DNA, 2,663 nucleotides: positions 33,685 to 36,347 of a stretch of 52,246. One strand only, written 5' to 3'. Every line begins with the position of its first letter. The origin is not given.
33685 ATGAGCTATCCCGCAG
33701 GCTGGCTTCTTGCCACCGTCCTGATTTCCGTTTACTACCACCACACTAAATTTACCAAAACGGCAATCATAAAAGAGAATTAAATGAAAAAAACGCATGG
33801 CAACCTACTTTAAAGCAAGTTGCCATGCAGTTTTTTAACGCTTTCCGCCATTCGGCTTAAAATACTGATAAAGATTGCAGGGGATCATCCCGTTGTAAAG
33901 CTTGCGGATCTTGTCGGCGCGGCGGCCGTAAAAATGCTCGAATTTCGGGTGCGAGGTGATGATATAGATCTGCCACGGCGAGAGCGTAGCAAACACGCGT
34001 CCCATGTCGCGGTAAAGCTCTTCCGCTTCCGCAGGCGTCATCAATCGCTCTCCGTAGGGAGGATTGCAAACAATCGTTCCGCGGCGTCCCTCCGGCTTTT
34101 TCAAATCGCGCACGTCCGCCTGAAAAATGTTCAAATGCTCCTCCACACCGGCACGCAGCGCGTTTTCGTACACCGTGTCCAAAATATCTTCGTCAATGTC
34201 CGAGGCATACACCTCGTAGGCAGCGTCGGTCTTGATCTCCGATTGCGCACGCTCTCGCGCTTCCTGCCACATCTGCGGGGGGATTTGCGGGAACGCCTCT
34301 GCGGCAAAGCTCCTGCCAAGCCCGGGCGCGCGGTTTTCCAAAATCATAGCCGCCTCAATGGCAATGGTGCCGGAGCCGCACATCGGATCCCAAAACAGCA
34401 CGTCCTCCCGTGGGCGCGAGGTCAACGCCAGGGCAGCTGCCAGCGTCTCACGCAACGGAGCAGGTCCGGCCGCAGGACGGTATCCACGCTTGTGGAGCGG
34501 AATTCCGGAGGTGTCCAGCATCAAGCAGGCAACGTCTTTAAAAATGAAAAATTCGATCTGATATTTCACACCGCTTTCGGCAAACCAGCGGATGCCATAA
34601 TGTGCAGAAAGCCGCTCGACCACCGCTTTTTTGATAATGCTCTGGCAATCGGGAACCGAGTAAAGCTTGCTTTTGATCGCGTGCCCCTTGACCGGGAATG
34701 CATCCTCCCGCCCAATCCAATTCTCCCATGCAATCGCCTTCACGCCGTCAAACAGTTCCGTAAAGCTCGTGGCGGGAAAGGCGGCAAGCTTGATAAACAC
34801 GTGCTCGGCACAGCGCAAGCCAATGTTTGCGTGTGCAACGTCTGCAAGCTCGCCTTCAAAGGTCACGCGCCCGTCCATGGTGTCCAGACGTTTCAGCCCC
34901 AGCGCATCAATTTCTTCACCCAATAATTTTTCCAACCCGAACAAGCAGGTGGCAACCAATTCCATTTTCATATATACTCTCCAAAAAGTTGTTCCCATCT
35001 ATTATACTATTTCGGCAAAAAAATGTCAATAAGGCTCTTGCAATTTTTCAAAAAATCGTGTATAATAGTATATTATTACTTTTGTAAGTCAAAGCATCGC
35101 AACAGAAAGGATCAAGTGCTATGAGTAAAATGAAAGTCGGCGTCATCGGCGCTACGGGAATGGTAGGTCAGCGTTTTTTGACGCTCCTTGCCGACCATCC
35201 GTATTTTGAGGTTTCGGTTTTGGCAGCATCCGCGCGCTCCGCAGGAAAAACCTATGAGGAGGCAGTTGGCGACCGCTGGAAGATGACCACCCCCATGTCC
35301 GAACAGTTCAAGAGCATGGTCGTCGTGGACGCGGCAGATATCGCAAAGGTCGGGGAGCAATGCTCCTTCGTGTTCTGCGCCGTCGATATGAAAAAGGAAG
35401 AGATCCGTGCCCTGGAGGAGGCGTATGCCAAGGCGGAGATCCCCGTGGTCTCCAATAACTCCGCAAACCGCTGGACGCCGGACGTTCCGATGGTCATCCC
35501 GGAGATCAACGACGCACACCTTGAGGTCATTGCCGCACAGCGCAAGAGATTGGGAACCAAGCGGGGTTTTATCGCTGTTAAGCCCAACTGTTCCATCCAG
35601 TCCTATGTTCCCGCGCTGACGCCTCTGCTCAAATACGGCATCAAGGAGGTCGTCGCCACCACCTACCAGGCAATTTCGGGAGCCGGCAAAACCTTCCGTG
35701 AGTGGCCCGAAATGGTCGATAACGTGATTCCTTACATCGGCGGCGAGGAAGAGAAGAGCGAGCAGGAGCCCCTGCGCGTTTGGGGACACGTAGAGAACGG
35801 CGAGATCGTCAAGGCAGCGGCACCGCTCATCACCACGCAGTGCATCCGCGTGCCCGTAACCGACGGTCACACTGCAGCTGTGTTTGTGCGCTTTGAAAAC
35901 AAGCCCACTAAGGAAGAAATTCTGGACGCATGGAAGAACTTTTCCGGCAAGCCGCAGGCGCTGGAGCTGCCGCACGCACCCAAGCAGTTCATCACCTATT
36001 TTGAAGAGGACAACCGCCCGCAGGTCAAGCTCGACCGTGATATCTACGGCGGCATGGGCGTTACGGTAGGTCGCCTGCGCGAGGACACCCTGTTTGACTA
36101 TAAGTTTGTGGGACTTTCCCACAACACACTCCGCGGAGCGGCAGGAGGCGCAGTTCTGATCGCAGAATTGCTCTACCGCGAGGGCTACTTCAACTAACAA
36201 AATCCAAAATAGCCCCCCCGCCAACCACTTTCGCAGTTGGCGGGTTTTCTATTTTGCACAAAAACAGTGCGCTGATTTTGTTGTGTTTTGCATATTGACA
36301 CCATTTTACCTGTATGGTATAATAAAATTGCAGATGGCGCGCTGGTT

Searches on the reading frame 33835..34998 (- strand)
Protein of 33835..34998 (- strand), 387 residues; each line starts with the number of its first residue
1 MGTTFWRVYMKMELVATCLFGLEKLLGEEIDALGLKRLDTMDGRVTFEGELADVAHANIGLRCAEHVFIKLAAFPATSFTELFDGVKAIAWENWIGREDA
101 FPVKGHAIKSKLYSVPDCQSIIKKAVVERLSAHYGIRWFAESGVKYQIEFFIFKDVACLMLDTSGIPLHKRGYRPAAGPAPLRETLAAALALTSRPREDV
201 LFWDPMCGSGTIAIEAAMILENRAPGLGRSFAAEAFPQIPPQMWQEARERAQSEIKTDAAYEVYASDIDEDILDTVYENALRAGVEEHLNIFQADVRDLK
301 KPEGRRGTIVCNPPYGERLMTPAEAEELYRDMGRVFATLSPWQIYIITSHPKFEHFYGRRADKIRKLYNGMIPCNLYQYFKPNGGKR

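Call 14: search_protein_families(library=pfam, max_evalue=0.01, proteins=[window:33835-34998:-])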
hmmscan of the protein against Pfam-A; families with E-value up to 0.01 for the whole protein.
window:33835-34998:- (387 aa): 5 families
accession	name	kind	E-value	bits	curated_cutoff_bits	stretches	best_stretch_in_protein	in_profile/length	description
PF01170.24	UPF0020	-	1e-52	179.2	22.3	1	171-377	1-196/197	RMKL-like, methyltransferase domain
PF22020.1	RlmL_1st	-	4.5e-19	68.6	27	1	13-67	1-54/55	RlmL ferredoxin-like domain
PF02926.22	THUMP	-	6.2e-15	55.8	20.6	1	76-162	1-84/84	THUMP domain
PF13649.12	Methyltransf_25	-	0.00081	20.5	27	1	260-335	21-92/97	Methyltransferase domain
PF11599.14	AviRa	-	0.0028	17.6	25.7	0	184-213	37-66/232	RRNA methyltransferase AviRa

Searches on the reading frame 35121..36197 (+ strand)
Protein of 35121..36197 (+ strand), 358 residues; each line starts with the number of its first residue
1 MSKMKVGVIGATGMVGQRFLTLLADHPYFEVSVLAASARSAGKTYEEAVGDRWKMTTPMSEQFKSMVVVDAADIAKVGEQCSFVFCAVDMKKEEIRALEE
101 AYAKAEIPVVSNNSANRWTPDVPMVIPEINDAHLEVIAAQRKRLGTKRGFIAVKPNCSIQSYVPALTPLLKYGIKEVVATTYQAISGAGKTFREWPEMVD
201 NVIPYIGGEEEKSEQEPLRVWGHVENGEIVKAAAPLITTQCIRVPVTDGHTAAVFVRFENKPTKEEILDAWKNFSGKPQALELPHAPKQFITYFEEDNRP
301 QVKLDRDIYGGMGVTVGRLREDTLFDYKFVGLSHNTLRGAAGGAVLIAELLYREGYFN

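Call 14: search_protein_families(library=pfam, max_evalue=0.01, proteins=[window:35121-36197:+])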
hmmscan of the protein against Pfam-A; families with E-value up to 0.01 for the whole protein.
window:35121-36197:+ (358 aa): 5 families
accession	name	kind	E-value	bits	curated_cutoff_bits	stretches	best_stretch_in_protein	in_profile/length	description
PF02774.23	Semialdhyde_dhC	-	2e-30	106.7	26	1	166-337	1-183/184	Semialdehyde dehydrogenase, dimerisation domain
PF01118.30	Semialdhyde_dh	-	2.7e-29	102.5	26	1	5-135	1-119/121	Semialdehyde dehydrogenase, NAD binding domain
PF02800.25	Gp_dh_C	-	0.00058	19.9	24.4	1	236-275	71-110/158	Glyceraldehyde 3-phosphate dehydrogenase, C-terminal domain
PF01113.26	DapB_N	-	0.0011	19.5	25.6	0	4-68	1-66/124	Dihydrodipicolinate reductase, N-terminus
PF03435.24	Sacchrp_dh_NADP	-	0.0094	16.7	25.1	0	6-53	1-48/129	Saccharopine dehydrogenase NADP binding domain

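Call 16: find_encoding_contigs(protein=window:35121-36197:+, flank=10000, max_places=10)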
Protein window:35121-36197:+ (358 aa): 2 contigs read that carry it; 1 place shown.
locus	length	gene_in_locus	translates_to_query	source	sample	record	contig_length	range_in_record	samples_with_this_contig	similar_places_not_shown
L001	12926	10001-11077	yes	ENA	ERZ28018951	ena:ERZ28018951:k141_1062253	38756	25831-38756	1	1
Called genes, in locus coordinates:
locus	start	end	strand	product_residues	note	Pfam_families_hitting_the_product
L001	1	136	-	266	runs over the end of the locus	PF01209:Ubie_methyltran, PF13489:Methyltransf_23, PF13847:Methyltransf_31 (weak), PF08241:Methyltransf_11, PF08242:Methyltransf_12 (weak), PF13649:Methyltransf_25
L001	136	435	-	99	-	PF01371:Trp_repressor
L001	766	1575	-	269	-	PF01869:BcrAD_BadFG, PF03630:Fumble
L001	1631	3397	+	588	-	PF05833:NFACT_N, PF05670:NFACT-R_1, PF18297:NFACT-R_2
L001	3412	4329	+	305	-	PF00890:FAD_binding_2 (weak), PF01134:GIDA (faint), PF01266:DAO (weak), PF07992:Pyr_redox_2, PF12831:FAD_oxidored (weak), PF13450:NAD_binding_8 (weak), PF13738:Pyr_redox_3, PF00070:Pyr_redox, +1 more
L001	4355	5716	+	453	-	PF01488:Shikimate_DH (faint), PF02254:TrkA_N, PF03435:Sacchrp_dh_NADP (faint), PF03807:F420_oxidored (faint), PF13241:NAD_binding_7 (faint), PF02080:TrkA_C, PF02254:TrkA_N, PF02080:TrkA_C (weak)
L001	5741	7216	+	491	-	PF02386:TrkH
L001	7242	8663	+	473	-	PF03023:MurJ, PF01554:MatE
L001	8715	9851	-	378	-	PF22020:RlmL_1st, PF02926:THUMP, PF01170:UPF0020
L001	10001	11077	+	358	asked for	PF01118:Semialdhyde_dh, PF02774:Semialdhyde_dhC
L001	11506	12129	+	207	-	-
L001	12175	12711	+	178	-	-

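Call 21: find_related_loci(query=window:35121-36197:+, collection=genome_contigs, flank=10000)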
Query window:35121-36197:+ (358 aa) in genome_contigs; peptide patterns used: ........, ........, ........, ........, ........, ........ (x = any residue, [..] = any of these).
600 stretches matched a pattern (row limit reached: there are more); 591 encode a relative of the query (tblastn E <= 1e-3); the best 80 are kept; 80 distinct loci.
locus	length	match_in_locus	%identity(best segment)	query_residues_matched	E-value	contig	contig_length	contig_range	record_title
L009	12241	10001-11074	94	1-358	0e+0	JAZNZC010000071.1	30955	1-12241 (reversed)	MAG: Eubacteriales bacterium isolate T1900044770_TS20190236.MAGScoT_cleanbin_000053 SGB_2447_k141_1055391, whole genome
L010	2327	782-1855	93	1-358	0e+0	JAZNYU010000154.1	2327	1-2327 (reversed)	MAG: Eubacteriales bacterium isolate T1900044774_TS20190240.MAGScoT_cleanbin_000022 SGB_2467_k141_2322508, whole genome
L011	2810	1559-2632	94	1-358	0e+0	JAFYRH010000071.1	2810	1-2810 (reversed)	MAG: Clostridia bacterium isolate RGIG7350 Water_buffalos_Cecum-5__c223821, whole genome shotgun sequence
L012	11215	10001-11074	93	1-358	0e+0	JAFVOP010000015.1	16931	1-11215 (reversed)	MAG: Clostridia bacterium isolate RGIG5253 Sheep_Colon-1__c120639, whole genome shotgun sequence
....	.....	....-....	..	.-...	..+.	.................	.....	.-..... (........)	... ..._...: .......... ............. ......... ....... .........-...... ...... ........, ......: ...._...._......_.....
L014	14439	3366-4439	93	1-358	0e+0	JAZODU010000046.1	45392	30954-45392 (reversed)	MAG: Eubacteriales bacterium isolate T1900044751_TS20190417.MAGScoT_cleanbin_000017 SGB_2214_k141_625854, whole genome s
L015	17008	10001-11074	89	1-358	0e+0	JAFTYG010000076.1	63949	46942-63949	MAG: Clostridia bacterium isolate RGIG4259 Roe_deer_Colon-5__c423941, whole genome shotgun sequence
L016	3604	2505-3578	87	1-358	0e+0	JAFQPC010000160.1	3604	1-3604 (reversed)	MAG: Clostridia bacterium isolate RGIG2022 Goat_Colon-1__c651162, whole genome shotgun sequence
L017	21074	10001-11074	86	1-358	0e+0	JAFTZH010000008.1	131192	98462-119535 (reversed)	MAG: Clostridia bacterium isolate RGIG4286 Roe_deer_Colon.Co__c374948, whole genome shotgun sequence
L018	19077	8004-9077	85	1-358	0e+0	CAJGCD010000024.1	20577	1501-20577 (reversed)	MAG: uncultured Clostridia bacterium isolate MAG11 genome assembly, contig: k141_9909642_length_20577_cov_12.0000, whole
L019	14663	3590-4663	85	1-358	0e+0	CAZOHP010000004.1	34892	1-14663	MAG TPA_asm: uncultured Lachnospiraceae bacterium isolate SRP225648_co1_247 genome assembly, contig: NODE_2424_length_34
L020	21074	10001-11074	85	1-358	0e+0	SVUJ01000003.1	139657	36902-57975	MAG: Oscillospiraceae bacterium isolate SIG718 NODE_2551_length_139657_cov_6.892210, whole genome shotgun sequence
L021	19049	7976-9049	86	1-358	0e+0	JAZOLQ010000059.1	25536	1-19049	MAG: Eubacteriales bacterium isolate T1900045652_YK20190346.MAGScoT_cleanbin_000044 SGB_8221_k141_854186, whole genome s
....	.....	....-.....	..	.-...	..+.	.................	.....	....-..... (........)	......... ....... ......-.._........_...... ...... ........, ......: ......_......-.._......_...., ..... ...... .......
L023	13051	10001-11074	84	1-358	0e+0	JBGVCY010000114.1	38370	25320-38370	MAG: Eubacteriales bacterium isolate fecal_MAG_45 fecal_MAG_45_contig_0114, whole genome shotgun sequence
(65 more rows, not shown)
